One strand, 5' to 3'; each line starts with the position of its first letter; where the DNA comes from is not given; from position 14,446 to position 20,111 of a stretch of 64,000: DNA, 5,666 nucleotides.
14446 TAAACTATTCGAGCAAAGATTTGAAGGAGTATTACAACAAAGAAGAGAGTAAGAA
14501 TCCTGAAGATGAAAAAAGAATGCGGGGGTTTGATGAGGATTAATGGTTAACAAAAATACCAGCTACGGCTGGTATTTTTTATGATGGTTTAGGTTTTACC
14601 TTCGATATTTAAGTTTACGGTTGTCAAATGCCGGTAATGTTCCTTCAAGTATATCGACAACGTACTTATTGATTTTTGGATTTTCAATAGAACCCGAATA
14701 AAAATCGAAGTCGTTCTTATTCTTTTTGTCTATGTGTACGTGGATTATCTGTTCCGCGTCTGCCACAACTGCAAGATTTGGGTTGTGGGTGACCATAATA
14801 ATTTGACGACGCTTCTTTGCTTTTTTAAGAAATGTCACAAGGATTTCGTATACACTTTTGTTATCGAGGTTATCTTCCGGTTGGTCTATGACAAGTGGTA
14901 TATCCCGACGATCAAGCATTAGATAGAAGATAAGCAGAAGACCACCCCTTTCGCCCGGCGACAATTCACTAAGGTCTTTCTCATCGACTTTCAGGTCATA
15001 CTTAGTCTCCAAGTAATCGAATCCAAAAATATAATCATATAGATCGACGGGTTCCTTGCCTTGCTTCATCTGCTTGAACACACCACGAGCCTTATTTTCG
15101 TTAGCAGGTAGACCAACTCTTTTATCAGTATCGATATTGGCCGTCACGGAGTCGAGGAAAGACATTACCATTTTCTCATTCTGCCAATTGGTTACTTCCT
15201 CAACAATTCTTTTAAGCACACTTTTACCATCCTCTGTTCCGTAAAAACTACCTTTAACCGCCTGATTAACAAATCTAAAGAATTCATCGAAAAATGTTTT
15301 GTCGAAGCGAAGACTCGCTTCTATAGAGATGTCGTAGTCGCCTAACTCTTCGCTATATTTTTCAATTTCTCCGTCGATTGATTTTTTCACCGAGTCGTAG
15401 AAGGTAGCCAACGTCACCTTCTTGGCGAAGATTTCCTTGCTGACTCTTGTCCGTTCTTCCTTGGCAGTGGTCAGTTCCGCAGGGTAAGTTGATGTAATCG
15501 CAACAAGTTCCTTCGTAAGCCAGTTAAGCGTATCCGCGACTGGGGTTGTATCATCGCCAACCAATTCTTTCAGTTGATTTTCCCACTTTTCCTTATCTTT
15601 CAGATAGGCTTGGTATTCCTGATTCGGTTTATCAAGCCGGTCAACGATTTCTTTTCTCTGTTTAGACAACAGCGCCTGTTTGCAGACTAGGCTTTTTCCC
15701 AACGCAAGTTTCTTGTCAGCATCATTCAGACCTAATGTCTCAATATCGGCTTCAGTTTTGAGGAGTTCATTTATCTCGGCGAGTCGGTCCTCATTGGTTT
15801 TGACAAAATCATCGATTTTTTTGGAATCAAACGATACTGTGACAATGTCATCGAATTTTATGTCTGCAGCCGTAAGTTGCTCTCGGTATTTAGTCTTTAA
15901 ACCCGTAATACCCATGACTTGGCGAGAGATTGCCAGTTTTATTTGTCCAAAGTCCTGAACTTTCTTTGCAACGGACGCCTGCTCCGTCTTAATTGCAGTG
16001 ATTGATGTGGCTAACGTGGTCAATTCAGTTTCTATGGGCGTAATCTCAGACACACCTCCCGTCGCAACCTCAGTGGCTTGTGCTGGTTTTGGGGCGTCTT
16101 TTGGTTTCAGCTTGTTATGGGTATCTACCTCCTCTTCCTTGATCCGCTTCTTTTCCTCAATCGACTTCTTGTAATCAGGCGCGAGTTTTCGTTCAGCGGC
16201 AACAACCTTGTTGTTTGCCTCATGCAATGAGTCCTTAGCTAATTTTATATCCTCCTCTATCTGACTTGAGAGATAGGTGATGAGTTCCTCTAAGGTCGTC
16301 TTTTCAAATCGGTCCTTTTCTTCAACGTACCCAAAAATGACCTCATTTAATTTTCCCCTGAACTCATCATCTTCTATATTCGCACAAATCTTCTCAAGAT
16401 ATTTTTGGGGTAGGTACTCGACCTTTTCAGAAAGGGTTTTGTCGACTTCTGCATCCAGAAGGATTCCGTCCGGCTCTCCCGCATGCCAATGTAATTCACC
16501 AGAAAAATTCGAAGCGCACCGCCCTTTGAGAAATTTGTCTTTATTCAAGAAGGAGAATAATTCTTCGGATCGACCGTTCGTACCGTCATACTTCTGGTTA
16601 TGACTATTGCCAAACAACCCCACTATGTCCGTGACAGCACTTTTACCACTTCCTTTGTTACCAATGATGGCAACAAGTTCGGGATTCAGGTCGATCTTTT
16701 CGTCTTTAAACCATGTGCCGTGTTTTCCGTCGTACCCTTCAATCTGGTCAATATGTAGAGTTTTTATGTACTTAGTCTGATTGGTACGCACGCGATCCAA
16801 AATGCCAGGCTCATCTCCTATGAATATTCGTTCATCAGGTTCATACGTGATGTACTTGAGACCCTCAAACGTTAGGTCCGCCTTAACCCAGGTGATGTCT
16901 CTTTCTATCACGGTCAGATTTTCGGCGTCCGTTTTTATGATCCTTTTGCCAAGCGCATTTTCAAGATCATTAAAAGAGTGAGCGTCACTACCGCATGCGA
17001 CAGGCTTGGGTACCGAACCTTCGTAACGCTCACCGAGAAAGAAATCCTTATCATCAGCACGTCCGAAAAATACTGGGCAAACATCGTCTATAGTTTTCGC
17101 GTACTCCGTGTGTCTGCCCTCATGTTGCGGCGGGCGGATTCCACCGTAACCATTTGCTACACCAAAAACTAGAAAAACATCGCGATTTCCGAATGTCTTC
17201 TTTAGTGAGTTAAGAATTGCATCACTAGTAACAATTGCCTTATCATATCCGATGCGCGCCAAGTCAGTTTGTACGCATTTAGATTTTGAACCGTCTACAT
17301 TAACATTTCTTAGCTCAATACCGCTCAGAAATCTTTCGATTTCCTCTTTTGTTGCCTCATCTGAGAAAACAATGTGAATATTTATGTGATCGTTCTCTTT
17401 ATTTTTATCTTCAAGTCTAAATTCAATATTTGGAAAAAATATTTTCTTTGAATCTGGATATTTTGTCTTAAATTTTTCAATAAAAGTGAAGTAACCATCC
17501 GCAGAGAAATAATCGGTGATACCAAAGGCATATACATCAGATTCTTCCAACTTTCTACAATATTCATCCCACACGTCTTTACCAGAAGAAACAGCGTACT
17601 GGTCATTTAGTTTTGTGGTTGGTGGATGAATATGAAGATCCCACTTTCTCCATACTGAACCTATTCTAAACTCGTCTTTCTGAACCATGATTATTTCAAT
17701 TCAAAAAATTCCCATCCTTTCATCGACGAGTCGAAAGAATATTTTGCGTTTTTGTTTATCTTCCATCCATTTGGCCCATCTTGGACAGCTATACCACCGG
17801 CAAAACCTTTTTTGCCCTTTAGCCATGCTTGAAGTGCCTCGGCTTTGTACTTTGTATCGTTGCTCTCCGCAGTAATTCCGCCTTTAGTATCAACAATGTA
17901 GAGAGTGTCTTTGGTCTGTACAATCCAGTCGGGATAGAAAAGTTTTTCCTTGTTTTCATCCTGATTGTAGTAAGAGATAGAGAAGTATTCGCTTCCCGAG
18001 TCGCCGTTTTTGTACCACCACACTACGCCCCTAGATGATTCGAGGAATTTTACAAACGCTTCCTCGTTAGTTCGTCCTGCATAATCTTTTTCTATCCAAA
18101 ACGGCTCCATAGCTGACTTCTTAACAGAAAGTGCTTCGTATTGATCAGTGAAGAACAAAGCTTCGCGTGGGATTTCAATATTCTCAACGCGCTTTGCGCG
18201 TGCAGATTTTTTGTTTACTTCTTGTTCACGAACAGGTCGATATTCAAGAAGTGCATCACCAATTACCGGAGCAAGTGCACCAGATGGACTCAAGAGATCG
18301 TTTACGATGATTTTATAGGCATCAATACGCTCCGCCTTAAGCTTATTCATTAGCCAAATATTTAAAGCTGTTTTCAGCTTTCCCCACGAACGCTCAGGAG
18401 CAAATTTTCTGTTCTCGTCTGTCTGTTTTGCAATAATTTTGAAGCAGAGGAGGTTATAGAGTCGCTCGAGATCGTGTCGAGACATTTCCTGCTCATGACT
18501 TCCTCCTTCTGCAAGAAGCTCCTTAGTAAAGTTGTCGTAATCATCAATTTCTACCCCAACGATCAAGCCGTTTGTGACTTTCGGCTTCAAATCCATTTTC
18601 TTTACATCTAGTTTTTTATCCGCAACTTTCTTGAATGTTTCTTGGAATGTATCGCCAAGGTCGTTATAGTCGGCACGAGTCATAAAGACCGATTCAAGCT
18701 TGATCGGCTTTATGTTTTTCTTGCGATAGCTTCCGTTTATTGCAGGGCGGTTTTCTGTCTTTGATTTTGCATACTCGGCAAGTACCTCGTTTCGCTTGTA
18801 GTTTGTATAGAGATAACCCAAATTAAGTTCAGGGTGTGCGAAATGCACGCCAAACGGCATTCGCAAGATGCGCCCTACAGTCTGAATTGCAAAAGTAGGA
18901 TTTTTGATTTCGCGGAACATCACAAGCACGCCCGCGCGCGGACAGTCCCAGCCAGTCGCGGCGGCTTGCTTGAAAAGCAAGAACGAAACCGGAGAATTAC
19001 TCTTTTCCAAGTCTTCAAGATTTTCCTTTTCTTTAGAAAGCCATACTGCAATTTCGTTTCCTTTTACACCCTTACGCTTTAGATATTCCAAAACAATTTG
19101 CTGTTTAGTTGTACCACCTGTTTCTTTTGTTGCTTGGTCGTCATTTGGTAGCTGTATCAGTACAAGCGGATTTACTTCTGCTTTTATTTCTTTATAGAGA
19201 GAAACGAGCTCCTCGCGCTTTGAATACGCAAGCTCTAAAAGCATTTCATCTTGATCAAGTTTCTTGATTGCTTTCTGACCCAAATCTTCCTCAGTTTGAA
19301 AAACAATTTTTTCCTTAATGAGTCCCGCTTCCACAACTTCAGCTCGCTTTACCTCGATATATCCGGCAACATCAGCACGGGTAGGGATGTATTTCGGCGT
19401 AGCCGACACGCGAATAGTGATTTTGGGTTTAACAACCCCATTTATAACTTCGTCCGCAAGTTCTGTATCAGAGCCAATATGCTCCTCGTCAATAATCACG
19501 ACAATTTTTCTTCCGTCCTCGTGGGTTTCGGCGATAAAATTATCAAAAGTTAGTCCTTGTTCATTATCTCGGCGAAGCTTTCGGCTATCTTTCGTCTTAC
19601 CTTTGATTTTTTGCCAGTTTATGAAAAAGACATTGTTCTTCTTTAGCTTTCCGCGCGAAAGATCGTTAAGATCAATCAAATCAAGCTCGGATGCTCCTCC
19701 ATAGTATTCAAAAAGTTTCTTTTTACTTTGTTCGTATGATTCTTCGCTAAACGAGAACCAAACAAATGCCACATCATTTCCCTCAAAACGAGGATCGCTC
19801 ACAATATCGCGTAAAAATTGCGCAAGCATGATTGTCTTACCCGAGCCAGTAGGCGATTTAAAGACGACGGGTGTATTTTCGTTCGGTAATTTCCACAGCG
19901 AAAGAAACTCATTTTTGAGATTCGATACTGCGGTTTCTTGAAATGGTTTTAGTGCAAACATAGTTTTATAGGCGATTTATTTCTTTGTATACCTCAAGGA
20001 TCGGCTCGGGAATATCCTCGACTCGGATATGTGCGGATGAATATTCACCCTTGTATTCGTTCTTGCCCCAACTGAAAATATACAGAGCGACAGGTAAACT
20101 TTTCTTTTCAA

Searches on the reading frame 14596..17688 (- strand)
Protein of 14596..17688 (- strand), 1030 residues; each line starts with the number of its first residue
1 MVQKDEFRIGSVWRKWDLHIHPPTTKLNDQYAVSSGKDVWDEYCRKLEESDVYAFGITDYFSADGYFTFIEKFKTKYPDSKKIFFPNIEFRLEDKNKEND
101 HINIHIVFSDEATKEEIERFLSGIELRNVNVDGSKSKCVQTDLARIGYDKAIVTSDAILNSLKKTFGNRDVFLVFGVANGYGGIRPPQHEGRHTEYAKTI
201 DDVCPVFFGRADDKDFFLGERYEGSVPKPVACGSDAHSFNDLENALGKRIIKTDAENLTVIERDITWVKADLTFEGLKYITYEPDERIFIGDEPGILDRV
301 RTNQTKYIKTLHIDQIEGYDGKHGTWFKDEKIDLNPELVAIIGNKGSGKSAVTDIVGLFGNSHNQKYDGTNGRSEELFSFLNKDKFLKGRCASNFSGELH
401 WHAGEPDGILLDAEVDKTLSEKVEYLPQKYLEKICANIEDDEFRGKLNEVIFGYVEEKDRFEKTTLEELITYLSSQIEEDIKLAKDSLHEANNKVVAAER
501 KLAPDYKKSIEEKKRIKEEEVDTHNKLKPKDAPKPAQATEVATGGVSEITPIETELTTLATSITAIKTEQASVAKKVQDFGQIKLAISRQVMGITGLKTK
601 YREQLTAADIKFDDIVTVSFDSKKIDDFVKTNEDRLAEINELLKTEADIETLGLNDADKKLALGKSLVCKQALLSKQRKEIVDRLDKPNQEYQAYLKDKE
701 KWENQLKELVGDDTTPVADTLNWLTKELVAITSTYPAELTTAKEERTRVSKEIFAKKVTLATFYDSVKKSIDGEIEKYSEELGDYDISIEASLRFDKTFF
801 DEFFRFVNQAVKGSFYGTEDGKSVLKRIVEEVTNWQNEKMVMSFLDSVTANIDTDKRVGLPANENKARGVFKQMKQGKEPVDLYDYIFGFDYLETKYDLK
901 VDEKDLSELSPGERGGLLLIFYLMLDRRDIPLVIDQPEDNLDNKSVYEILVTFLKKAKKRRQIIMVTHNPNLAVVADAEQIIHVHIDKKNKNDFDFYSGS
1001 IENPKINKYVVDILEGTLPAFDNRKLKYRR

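Call 16: search_protein_families(library=pfam, proteins=[window:14596-17688:-], max_evalue=0.01)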
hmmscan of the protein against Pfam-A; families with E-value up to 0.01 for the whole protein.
window:14596-17688:- (1030 aa): 2 families
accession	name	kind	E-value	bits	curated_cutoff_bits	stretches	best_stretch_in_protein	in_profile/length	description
PF02463.25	SMC_N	-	2e-09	37.6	40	1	328-987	16-214/220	RecF/RecN/SMC N terminal domain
PF13304.12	AAA_21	-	1.2e-07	32.5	27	1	850-972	220-302/304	AAA domain, putative AbiEii toxin, Type IV TA system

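Call 40: search_protein_families(library=phrogs, proteins=[window:14596-17688:-], max_evalue=0.001)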
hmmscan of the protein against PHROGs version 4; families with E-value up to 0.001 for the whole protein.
window:14596-17688:- (1030 aa): 0 families

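Call 41: search_protein_families(library=padloc, proteins=[window:14596-17688:-], max_evalue=0.001)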
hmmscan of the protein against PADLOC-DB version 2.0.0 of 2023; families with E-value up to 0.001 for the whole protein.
window:14596-17688:- (1030 aa): 16 families
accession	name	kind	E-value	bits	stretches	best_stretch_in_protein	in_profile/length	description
PDLC02208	Ppl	-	7.6e-16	55.4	1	862-1024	727-888/894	-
PDLC04135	mad3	-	1.9e-12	45.5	1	326-985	12-338/374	mads_3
PDLC02980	AriA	-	1.8e-08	32.8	1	834-972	220-302/304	-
PDLC04182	HEC-01A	-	8.8e-08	29.5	0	919-992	293-367/406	-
PDLC04678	PDC-M49A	-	1.5e-07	28.1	1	908-1008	548-646/681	-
PDLC04164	AriA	-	2.9e-06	25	1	905-982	168-245/253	-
PDLC04144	HEC-01B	-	8.3e-06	23.1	0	923-984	290-352/395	-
PDLC02979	AriA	-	1.1e-05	23.4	1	327-519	14-211/373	-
PDLC00290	PtuA1|PtuA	-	5.8e-05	20.6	0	327-364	14-51/414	AAA ATPase domain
PDLC04213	HEC-02A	-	9.3e-05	20.1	0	930-975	233-278/337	-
PDLC04175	HEC-01A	-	0.0001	19.5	0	918-989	258-328/363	-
PDLC04140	mad8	-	0.00012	19.7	0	904-971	161-235/314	mads_8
PDLC04174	HEC-01A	-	0.00013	19.3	1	908-991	146-230/264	-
PDLC00099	GajA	-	0.00015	18.8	0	951-987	320-358/626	AAA ATPase domain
PDLC04177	HEC-01A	-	0.00016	18.8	0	919-973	286-340/393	-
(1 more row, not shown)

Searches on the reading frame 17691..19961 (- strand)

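Call 40: search_protein_families(library=phrogs, proteins=[window:17691-19961:-], max_evalue=0.001)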
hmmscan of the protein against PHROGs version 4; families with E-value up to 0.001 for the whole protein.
window:17691-19961:- (756 aa): 2 families
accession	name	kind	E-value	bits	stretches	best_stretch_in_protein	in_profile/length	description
phrog_16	-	DNA, RNA and nucleotide metabolism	1.5e-19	70.8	1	1-633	270-788/986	DNA helicase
phrog_218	-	connector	0.00063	20.8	0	633-706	30-99/148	head closure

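Call 41: search_protein_families(library=padloc, proteins=[window:17691-19961:-], max_evalue=0.001)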
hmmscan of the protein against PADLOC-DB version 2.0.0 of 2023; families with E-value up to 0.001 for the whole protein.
window:17691-19961:- (756 aa): 3 families
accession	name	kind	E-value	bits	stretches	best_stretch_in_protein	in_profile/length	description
PDLC03652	REase_III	-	2.5e-18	63.5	1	32-387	26-408/809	Type III restriction enzyme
PDLC03653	REase_III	-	2.6e-16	56.9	1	153-388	261-489/883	Type III restriction enzyme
PDLC03650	REase_III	-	4.8e-05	20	1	302-380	354-433/898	Type III restriction enzyme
